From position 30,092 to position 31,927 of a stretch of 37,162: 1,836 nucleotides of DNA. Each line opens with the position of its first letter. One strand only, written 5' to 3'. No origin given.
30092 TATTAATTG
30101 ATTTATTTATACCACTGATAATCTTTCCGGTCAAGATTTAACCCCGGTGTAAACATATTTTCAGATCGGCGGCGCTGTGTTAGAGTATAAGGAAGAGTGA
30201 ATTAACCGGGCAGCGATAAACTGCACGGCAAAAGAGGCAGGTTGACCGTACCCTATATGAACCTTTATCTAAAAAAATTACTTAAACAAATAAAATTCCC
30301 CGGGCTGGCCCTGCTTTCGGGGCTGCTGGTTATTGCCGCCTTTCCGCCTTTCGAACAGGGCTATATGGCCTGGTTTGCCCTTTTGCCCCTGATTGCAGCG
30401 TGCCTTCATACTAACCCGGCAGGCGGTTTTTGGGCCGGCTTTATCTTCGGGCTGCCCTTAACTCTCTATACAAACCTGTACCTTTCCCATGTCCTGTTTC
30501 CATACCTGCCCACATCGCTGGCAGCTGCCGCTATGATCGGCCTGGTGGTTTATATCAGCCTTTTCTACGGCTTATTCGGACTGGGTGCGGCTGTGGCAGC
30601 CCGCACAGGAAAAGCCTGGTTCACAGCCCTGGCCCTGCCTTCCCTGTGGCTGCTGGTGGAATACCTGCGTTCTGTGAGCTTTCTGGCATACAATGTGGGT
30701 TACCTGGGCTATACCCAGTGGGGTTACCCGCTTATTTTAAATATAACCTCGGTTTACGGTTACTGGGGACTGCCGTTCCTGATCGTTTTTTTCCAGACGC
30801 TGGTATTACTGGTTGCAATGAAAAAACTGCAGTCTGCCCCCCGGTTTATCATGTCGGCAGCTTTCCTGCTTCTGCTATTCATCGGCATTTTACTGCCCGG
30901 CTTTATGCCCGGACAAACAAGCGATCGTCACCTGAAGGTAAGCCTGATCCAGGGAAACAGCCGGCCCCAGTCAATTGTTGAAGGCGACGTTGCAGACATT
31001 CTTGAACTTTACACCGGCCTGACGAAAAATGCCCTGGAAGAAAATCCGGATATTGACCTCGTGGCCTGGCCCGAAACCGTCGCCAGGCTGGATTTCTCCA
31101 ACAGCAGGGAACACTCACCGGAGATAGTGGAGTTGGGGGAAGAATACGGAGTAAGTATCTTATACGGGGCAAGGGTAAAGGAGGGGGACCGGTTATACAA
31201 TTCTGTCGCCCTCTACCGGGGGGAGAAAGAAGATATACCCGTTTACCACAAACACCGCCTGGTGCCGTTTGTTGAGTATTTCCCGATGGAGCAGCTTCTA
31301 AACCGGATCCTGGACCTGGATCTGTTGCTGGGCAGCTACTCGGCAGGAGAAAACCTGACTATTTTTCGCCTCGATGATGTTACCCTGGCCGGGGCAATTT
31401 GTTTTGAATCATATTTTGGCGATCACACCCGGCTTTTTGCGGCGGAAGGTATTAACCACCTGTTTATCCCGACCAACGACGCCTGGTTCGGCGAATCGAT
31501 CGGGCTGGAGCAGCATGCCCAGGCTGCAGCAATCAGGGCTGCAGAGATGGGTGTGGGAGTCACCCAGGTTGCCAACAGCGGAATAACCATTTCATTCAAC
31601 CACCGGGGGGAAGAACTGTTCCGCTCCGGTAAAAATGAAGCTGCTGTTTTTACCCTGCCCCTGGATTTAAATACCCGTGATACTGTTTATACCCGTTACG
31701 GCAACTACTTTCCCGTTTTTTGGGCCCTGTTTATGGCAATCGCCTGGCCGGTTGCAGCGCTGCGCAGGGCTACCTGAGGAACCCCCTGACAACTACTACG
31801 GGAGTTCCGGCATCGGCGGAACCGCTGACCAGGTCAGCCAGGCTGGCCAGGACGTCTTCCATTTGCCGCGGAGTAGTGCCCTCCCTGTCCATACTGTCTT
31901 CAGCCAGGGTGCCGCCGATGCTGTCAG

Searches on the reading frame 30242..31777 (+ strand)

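Call 53: search_protein_families(library=pfam, proteins=[window:30242-31777:+], max_evalue=0.00001)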
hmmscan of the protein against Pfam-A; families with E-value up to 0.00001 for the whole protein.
window:30242-31777:+ (511 aa): 2 families
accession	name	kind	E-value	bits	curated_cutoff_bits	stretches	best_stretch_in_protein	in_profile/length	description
PF20154.4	LNT_N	-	8.2e-22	78.5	27.1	1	26-186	1-158/159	Apolipoprotein N-acyltransferase N-terminal domain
PF00795.27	CN_hydrolase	-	9.7e-18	64.9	23.2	1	232-464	1-236/256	Carbon-nitrogen hydrolase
